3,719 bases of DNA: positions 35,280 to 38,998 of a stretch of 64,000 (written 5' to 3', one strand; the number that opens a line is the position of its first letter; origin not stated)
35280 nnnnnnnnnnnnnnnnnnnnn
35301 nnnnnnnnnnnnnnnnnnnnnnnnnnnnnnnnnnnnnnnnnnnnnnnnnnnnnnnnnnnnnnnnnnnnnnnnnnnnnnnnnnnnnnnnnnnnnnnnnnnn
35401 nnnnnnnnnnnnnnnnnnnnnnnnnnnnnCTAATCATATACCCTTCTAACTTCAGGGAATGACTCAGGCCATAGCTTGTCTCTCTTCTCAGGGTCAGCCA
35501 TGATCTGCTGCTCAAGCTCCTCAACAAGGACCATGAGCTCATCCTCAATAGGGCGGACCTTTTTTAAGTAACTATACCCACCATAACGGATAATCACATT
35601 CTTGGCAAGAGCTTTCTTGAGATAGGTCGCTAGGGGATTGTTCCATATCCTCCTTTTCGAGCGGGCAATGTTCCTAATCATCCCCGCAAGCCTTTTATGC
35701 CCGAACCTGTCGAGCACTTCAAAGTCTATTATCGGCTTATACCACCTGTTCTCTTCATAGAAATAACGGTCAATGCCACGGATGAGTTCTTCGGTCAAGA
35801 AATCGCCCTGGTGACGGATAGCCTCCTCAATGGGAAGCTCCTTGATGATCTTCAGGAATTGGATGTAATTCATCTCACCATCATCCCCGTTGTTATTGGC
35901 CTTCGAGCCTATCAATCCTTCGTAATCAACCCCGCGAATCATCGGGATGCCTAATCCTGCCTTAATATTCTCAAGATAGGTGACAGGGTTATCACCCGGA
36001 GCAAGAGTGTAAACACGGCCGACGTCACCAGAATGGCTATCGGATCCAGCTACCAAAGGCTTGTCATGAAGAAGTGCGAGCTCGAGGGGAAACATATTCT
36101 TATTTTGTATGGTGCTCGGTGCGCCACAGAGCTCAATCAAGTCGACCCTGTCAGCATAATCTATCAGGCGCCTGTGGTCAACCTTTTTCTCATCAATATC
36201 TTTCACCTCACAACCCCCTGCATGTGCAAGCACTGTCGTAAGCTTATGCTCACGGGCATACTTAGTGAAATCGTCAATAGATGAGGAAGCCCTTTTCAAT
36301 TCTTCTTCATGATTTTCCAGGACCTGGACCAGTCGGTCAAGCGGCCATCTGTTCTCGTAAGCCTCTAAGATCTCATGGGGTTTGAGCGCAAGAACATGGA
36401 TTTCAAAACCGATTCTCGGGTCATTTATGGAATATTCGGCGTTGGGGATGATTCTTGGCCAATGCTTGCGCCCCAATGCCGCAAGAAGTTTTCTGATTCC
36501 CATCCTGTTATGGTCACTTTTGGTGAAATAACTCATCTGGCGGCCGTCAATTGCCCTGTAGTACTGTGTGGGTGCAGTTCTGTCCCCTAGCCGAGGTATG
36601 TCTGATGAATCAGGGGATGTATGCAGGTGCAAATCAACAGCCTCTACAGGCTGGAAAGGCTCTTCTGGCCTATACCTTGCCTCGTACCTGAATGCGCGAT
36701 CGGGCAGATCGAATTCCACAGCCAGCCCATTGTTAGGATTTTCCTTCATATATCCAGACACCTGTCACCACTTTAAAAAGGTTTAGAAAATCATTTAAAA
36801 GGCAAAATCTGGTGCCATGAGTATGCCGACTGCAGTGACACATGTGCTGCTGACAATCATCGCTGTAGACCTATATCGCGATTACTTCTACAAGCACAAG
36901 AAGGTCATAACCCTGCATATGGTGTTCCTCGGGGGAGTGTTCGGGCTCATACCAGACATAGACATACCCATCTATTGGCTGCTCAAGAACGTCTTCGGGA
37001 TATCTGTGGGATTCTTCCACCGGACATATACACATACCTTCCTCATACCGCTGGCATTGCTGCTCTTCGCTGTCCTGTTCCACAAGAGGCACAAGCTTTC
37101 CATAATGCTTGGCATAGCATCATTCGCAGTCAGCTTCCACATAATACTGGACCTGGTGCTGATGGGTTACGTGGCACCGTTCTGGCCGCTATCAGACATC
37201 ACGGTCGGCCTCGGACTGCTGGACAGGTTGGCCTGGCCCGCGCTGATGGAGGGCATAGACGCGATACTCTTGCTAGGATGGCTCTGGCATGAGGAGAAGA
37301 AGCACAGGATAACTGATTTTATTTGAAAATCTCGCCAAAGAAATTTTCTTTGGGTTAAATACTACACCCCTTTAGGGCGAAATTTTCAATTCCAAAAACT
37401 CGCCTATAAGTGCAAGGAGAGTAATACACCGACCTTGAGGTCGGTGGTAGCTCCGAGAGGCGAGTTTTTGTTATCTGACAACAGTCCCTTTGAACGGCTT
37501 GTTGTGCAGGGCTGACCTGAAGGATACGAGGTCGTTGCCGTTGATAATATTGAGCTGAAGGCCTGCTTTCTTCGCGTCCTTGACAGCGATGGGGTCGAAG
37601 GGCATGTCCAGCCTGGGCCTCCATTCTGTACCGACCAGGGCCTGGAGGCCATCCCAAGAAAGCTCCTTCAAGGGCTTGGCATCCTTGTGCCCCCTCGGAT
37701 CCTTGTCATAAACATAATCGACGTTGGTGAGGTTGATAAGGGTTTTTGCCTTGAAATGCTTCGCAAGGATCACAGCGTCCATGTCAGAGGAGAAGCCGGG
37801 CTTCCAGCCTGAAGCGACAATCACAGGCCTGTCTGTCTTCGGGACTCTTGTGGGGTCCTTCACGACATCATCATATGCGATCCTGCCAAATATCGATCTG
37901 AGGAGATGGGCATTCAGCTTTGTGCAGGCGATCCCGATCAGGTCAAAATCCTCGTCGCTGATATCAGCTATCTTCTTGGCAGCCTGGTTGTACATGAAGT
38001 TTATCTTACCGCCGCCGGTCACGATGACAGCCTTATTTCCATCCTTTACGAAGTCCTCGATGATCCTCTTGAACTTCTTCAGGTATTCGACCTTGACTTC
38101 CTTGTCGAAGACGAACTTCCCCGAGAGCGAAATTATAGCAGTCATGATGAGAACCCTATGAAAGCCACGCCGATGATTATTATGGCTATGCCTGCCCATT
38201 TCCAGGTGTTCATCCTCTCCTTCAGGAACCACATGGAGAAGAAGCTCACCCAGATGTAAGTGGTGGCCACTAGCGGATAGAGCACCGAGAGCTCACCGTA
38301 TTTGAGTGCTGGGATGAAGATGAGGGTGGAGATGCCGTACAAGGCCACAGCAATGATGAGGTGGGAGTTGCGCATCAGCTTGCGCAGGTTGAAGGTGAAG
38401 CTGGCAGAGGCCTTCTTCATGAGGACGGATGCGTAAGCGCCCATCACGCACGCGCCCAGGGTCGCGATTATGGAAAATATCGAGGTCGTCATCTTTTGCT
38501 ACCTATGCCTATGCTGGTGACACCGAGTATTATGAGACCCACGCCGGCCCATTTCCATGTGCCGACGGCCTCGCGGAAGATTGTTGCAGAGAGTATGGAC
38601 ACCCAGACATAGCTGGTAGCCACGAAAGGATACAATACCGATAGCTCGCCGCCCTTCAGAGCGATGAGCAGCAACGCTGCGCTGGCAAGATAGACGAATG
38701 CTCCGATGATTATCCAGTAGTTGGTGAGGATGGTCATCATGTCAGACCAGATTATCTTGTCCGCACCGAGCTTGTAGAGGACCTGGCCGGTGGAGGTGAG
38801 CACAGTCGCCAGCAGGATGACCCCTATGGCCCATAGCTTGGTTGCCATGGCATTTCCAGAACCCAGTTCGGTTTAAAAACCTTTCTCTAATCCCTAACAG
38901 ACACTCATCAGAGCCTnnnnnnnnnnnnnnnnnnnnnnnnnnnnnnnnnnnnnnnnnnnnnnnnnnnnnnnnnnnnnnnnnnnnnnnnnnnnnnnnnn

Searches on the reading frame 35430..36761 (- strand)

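Call 28: search_protein_families(library=pfam, proteins=[window:35430-36761:-])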
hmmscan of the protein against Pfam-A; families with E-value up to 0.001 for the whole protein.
window:35430-36761:- (443 aa): 1 family
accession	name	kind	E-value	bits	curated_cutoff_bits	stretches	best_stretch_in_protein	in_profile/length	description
PF13263.12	PHP_C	-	0.0003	20.7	21.3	1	222-268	4-53/56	PHP-associated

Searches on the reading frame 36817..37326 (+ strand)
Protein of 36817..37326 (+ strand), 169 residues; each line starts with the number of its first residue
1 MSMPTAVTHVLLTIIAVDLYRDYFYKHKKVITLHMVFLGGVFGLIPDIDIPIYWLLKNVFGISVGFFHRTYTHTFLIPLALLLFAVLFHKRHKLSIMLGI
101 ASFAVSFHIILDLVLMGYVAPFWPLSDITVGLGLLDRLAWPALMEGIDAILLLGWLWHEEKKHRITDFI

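Call 13: search_protein_families(library=pfam, proteins=[window:36817-37326:+])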
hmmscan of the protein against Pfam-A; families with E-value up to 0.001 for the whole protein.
window:36817-37326:+ (169 aa): 1 family
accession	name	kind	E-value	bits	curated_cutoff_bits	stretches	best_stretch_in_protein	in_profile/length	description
PF04307.19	YdjM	-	7.3e-15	55.3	29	1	5-144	2-138/176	YdjM inner membrane protein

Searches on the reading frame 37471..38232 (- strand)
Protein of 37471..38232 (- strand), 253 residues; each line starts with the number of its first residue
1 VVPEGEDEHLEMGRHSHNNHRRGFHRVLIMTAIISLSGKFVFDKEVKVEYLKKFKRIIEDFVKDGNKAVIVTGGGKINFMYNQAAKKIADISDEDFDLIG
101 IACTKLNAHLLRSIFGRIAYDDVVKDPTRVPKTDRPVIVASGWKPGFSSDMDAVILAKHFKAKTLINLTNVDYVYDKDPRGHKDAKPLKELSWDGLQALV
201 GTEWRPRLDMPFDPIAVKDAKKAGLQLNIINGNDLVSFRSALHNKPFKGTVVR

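Call 13: search_protein_families(library=pfam, proteins=[window:37471-38232:-])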
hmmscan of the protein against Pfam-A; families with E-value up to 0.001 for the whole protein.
window:37471-38232:- (253 aa): 1 family
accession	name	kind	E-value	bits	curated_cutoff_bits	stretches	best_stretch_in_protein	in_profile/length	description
PF00696.33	AA_kinase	-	2.8e-23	83.3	24.9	1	30-231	1-234/234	Amino acid kinase family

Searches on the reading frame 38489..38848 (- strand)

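Call 28: search_protein_families(library=pfam, proteins=[window:38489-38848:-])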
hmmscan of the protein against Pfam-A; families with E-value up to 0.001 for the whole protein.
window:38489-38848:- (119 aa): 1 family
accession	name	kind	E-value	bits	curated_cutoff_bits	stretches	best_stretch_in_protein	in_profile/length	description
PF00892.27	EamA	-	0.00083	20.1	28.2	0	17-113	49-133/135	EamA-like transporter family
